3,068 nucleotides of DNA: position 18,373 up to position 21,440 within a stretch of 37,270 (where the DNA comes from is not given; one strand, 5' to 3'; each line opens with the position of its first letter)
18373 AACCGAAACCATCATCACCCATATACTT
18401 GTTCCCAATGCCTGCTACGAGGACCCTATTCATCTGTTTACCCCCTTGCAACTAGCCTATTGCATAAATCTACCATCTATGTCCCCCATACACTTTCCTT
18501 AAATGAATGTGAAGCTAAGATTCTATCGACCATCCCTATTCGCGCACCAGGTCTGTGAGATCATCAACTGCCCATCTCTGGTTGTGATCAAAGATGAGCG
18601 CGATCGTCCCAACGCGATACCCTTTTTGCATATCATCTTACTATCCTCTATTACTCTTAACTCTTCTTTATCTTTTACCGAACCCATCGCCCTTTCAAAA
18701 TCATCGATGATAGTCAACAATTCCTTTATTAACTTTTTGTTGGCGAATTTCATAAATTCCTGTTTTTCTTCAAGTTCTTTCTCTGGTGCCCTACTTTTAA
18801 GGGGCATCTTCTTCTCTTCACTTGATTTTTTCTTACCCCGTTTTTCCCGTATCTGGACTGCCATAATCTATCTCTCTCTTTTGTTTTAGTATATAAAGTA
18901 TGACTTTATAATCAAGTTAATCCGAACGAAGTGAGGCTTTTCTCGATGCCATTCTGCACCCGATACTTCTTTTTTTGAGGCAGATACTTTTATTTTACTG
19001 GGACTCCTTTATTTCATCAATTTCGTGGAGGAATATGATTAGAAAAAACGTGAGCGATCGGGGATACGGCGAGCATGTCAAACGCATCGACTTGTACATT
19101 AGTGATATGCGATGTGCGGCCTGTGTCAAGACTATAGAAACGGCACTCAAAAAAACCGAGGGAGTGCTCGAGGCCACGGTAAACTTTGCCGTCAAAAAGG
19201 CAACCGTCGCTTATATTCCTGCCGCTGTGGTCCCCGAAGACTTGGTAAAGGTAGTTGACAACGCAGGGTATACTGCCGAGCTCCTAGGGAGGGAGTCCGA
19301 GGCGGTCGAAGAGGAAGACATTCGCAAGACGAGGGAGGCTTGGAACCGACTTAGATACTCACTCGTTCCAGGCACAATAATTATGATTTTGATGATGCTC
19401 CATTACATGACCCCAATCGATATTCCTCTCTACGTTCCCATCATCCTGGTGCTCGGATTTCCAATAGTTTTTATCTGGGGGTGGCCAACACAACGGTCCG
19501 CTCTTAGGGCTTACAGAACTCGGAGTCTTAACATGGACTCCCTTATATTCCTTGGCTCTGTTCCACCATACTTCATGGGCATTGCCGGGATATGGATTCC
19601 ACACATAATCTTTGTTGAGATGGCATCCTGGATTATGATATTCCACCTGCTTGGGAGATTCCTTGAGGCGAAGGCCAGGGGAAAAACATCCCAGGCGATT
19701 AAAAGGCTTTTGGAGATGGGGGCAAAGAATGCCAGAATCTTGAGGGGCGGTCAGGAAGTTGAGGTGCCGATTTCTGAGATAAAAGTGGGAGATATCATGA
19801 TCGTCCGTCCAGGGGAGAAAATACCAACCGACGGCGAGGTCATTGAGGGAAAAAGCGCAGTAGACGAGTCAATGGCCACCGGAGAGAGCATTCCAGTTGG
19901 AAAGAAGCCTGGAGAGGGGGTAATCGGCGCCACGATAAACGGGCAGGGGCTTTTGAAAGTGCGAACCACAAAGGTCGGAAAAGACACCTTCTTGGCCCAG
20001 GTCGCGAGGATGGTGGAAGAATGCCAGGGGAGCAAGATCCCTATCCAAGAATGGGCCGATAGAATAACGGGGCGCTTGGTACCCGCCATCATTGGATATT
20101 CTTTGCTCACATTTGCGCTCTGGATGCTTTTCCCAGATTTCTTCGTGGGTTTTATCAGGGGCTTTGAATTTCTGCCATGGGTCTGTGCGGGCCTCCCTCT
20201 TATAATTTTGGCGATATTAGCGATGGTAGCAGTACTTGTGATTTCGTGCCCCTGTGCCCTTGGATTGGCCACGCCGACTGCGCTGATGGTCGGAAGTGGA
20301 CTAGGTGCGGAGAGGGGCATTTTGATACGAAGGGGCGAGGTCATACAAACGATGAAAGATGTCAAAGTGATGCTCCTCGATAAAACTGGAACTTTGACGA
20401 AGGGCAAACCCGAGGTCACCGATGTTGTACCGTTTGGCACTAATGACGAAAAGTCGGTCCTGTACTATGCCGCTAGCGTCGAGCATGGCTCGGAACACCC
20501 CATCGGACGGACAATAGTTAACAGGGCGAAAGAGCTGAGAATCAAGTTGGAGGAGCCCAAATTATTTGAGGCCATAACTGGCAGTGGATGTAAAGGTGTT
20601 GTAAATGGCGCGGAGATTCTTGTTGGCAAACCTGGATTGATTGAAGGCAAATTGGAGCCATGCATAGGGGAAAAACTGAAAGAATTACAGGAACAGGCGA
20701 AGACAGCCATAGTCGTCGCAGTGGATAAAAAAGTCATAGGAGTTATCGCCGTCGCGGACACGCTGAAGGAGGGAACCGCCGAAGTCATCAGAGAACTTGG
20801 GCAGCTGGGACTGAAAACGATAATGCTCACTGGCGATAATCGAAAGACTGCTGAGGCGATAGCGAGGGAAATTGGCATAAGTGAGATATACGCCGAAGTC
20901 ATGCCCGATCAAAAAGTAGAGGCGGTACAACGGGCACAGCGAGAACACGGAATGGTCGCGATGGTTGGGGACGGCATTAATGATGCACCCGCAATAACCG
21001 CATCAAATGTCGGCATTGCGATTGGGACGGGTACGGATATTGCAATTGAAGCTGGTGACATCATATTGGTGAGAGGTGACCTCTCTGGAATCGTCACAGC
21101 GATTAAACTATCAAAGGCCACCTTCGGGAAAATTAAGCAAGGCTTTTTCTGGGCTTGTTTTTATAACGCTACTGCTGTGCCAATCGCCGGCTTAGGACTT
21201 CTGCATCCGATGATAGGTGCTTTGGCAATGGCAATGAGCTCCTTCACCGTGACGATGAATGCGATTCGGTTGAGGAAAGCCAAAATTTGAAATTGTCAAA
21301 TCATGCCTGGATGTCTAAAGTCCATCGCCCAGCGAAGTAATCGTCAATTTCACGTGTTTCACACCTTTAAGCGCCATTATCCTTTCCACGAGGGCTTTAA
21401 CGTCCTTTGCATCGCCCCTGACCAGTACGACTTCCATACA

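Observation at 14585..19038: [NiFe]-hydrogenase cassette bracketed by identical 472/385-bp direct repeats of grpE-5'-end plus the grpE-copA intergenic region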

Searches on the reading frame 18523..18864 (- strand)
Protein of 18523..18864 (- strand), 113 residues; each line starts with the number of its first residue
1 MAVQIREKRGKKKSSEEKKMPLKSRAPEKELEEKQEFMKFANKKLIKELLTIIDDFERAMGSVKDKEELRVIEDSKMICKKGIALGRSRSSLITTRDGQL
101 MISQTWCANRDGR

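Call 5: search_protein_families(library=pfam, proteins=[window:18523-18864:-], max_evalue=0.01)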
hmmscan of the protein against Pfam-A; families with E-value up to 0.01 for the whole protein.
window:18523-18864:- (113 aa): 1 family
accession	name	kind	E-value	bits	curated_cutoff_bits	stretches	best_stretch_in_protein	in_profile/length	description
PF01025.24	GrpE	-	6e-08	33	25.8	1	28-81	46-100/165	GrpE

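Call 38: search_protein_families(library=pfam, proteins=[window:18523-18864:-], max_evalue=10)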
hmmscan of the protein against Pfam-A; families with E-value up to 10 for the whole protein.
window:18523-18864:- (113 aa): 1 family
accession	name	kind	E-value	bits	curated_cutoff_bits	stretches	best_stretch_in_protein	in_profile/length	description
PF01025.24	GrpE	-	6e-08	33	25.8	1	28-81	46-100/165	GrpE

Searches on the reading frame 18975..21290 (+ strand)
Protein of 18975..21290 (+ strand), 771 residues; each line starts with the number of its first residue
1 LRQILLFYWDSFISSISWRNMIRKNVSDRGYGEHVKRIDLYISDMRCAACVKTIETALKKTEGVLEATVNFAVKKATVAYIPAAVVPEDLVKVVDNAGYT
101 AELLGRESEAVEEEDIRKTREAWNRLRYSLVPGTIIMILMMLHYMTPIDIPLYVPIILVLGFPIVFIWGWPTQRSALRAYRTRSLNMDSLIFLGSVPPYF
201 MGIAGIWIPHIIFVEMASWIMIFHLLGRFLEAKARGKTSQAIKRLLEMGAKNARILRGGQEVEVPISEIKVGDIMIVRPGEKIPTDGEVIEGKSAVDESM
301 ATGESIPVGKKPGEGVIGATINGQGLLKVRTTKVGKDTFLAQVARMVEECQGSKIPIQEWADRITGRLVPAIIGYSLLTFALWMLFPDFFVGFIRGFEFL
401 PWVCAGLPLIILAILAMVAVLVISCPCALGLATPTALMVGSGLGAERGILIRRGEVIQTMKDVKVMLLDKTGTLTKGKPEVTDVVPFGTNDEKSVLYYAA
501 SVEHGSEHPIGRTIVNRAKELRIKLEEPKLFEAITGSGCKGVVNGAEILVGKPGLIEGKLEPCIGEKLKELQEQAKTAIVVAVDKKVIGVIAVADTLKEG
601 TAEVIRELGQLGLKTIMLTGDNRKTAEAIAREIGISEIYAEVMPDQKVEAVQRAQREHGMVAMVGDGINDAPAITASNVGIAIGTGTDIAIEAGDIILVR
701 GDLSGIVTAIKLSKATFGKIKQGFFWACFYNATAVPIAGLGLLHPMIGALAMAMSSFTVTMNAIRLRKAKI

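Call 5: search_protein_families(library=pfam, proteins=[window:18975-21290:+], max_evalue=0.01)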
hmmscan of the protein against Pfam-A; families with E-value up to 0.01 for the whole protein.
window:18975-21290:+ (771 aa): 5 families
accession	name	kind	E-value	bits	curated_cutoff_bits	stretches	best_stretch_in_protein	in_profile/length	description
PF00122.25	E1-E2_ATPase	-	9.9e-53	178.8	28.1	1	248-446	2-180/181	E1-E2 ATPase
PF00702.32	Hydrolase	-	1.3e-36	127.2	26.4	1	463-676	1-189/191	haloacid dehalogenase-like hydrolase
PF00403.32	HMA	-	1e-14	55.1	24.8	1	40-100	2-62/62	Heavy-metal-associated domain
PF12710.13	HAD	-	0.00031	21.7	27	1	593-673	82-187/189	haloacid dehalogenase-like hydrolase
PF08282.18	Hydrolase_3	-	0.00052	20.3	20.9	1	653-710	198-255/255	haloacid dehalogenase-like hydrolase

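Call 27: find_homologous_proteins(query=window:19035-21290:+, max_evalue=1e-50)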
Query window:19035-21290:+ (751 aa): 8000 proteins with E <= 1e-50 among 8000 candidates; the best 120 are listed.
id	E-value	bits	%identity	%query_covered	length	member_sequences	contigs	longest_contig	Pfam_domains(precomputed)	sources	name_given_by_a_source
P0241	0.0e+0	1651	100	100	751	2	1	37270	PF00403.33,PF00702.33,PF00122.26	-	-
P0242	0.0e+0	1389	82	100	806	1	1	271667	PF00403.33,PF00702.33,PF00122.26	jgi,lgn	jgi:Cu+-exporting ATPase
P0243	0.0e+0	1388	82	100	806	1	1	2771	PF00403.33,PF00702.33,PF00122.26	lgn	-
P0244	0.0e+0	1280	75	100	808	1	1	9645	PF00403.33,PF00702.33,PF00122.26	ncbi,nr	ncbi:copper-translocating P-type ATPase [Candidatus Aerophobetes bacterium]|nr:copper-translocating 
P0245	0.0e+0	1216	71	100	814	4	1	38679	PF00403.33,PF00702.33,PF00122.26,PF12710.14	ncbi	-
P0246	0.0e+0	1208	71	99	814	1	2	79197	PF00403.33,PF00702.33,PF00122.26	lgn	-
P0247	0.0e+0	1198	70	99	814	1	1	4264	PF00403.33,PF00702.33,PF00122.26,PF12710.14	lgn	-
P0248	0.0e+0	1185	70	100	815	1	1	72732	PF00403.33,PF00702.33,PF00122.26,PF12710.14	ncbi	-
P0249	0.0e+0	1114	72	91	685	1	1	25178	PF00702.33,PF08282.19,PF00122.26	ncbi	-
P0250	5.1e-288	975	59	99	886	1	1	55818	PF00403.33,PF00702.33,PF00122.26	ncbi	-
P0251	6.1e-288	975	59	100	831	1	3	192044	PF19803.5,PF00403.33,PF00702.33,PF00122.26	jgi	jgi:Cu+-exporting ATPase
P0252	3.5e-285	966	58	99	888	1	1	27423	PF00403.33,PF00702.33,PF00122.26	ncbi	ncbi:MAG: heavy metal translocating P-type ATPase [Candidatus Bipolaricaulota bacterium]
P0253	9.6e-284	961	59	99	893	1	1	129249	PF00403.33,PF00702.33,PF00122.26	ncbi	-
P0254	1.9e-281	954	57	99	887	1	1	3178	PF19803.5,PF00403.33,PF00702.33,PF00122.26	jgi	-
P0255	5.7e-281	952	58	99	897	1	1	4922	PF00403.33,PF00702.33,PF04945.20,PF00122.26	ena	-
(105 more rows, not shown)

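Call 28: find_encoding_contigs(protein=P0242, flank=8000, max_places=3)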
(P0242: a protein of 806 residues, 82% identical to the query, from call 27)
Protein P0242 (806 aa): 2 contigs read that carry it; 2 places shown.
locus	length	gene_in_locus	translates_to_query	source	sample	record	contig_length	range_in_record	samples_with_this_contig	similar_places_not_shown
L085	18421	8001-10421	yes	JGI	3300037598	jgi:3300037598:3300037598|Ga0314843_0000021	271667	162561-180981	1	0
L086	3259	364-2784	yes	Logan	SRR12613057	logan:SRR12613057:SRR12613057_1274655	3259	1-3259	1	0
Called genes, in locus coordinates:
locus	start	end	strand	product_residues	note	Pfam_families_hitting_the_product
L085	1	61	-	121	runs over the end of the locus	PF02915:Rubrerythrin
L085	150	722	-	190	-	PF00578:AhpC-TSA, PF08534:Redoxin, PF10417:1-cysPrx_C (weak)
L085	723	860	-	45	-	-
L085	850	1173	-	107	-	-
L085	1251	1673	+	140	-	PF08279:HTH_11 (faint), PF13404:HTH_AsnC-type, PF13412:HTH_24, PF22451:NirdL-like_HTH (weak), PF22482:AsnC_trans_reg_3 (weak), PF01037:AsnC_trans_reg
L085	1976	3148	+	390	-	PF15892:BNR_4 (faint)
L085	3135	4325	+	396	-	PF14885:GHL15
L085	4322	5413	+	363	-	-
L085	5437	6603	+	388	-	-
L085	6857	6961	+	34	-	-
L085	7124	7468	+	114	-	PF13192:Thioredoxin_3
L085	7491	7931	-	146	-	PF03551:PadR, PF24273:TRASH_HVO_1752_C (weak)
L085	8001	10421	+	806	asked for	PF00403:HMA, PF00122:E1-E2_ATPase, PF00702:Hydrolase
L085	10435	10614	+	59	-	PF04945:YHS, PF24273:TRASH_HVO_1752_C (weak)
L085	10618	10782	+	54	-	PF04945:YHS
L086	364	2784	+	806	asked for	PF00403:HMA, PF00122:E1-E2_ATPase, PF00702:Hydrolase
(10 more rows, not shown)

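Call 62: search_protein_families(library=ncbifam, proteins=[window:19035-21290:+, P0242], max_evalue=0.00001)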
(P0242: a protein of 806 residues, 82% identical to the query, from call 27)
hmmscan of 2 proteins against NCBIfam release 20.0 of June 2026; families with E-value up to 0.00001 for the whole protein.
window:19035-21290:+ (751 aa): 28 families (the best 25 are shown)
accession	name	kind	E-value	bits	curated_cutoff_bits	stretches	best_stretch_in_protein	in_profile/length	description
TIGR01525.1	ATPase-IB_hvy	subfamily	1.6e-185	618.2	346.25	1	167-746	1-560/560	heavy metal translocating P-type ATPase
TIGR01511.1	ATPase-IB1_Cu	subfamily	2.4e-163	544.9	397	2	391-747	209-542/542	copper-translocating P-type ATPase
NF007952.0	PRK10671.1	equivalog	1.5e-149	499.7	1316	1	18-748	105-833/838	copper-exporting P-type ATPase CopA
NF008262.1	PRK11033.1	equivalog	5.7e-126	421.8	1005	1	15-749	40-730/731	zinc/cadmium/mercury/lead-transporting ATPase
TIGR01512.1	ATPase-IB2_Cd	subfamily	5.1e-120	401.5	313.5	3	554-747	303-493/494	cadmium family heavy metal-translocating P-type ATPase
NF033775.1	P_type_ZntA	exception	4.3e-113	379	1240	1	14-748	46-730/732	Zn(II)/Cd(II)/Pb(II) translocating P-type ATPase ZntA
TIGR01494.1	ATPase_P-type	subfamily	2.8e-90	303.1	62.3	1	199-730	1-472/478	HAD-IC family P-type ATPase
TIGR01497.1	kdpB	equivalog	4e-67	226.8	527.9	1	196-694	69-564/675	potassium-transporting ATPase subunit KdpB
TIGR01647.1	ATPase-IIIA_H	equivalog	1.6e-57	195.3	615.5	2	215-616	76-482/755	plasma-membrane proton-efflux P-type ATPase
NF010609.0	PRK14010.1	equivalog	4.4e-53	180.5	1323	1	206-679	78-544/673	K(+)-transporting ATPase subunit B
TIGR01517.1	ATPase-IIB_Ca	equivalog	1.1e-41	142.9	507.05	2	230-476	155-392/882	calcium-translocating P-type ATPase, PMCA-type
TIGR01522.1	ATPase-IIA2_Ca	equivalog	1.5e-35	122.3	798.3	2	617-702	566-652/854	calcium-transporting P-type ATPase, PMR1-type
TIGR01116.1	ATPase-IIA1_Ca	equivalog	8.6e-32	110.1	703.4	1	547-702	433-607/799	calcium-translocating P-type ATPase, SERCA-type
TIGR01657.1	P-ATPase-V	hypoth_equivalog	6.3e-31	106.8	618.25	3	197-292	196-292/1055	ATP13A2 family polyamine export P-type ATPase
TIGR01524.1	ATPase-IIIB_Mg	equivalog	1.5e-28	99.2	610.75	2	617-700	581-664/867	magnesium-translocating P-type ATPase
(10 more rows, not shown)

P0242 (806 aa): 30 families (the best 25 are shown)
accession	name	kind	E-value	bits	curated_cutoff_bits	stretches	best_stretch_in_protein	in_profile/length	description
TIGR01525.1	ATPase-IB_hvy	subfamily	1.1e-189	631.9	346.25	1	221-801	1-560/560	heavy metal translocating P-type ATPase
TIGR01511.1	ATPase-IB1_Cu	subfamily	3.2e-166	554.4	397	2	445-802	209-542/542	copper-translocating P-type ATPase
NF007952.0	PRK10671.1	equivalog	3.1e-159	531.8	1316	1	72-803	105-833/838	copper-exporting P-type ATPase CopA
NF008262.1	PRK11033.1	equivalog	2.3e-139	466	1005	2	69-804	40-730/731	zinc/cadmium/mercury/lead-transporting ATPase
NF033775.1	P_type_ZntA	exception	1.5e-125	420.2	1240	2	69-803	47-730/732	Zn(II)/Cd(II)/Pb(II) translocating P-type ATPase ZntA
TIGR01512.1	ATPase-IB2_Cd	subfamily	1.2e-123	413.5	313.5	3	608-802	302-493/494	cadmium family heavy metal-translocating P-type ATPase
TIGR01494.1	ATPase_P-type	subfamily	1.1e-90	304.4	62.3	1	253-783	1-470/478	HAD-IC family P-type ATPase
TIGR01497.1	kdpB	equivalog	1.2e-68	231.8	527.9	1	252-749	71-564/675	potassium-transporting ATPase subunit KdpB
TIGR01647.1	ATPase-IIIA_H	equivalog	6.4e-61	206.5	615.5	2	232-671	39-482/755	plasma-membrane proton-efflux P-type ATPase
NF010609.0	PRK14010.1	equivalog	5.7e-54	183.4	1323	1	267-734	87-544/673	K(+)-transporting ATPase subunit B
TIGR01517.1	ATPase-IIB_Ca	equivalog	9.9e-45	153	507.05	2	285-518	156-381/882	calcium-translocating P-type ATPase, PMCA-type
TIGR01522.1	ATPase-IIA2_Ca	equivalog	4.4e-36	124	798.3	2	673-757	567-652/854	calcium-transporting P-type ATPase, PMR1-type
TIGR01116.1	ATPase-IIA1_Ca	equivalog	9.4e-32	110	703.4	2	599-757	430-607/799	calcium-translocating P-type ATPase, SERCA-type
NF011702.0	PRK15122.1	subfamily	5.1e-30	104.1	975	2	672-741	620-689/907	magnesium-translocating P-type ATPase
TIGR01523.1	ATPase-IID_K-Na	equivalog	8.4e-30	103.1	645.05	3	673-755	671-754/997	potassium/sodium efflux P-type ATPase, fungal-type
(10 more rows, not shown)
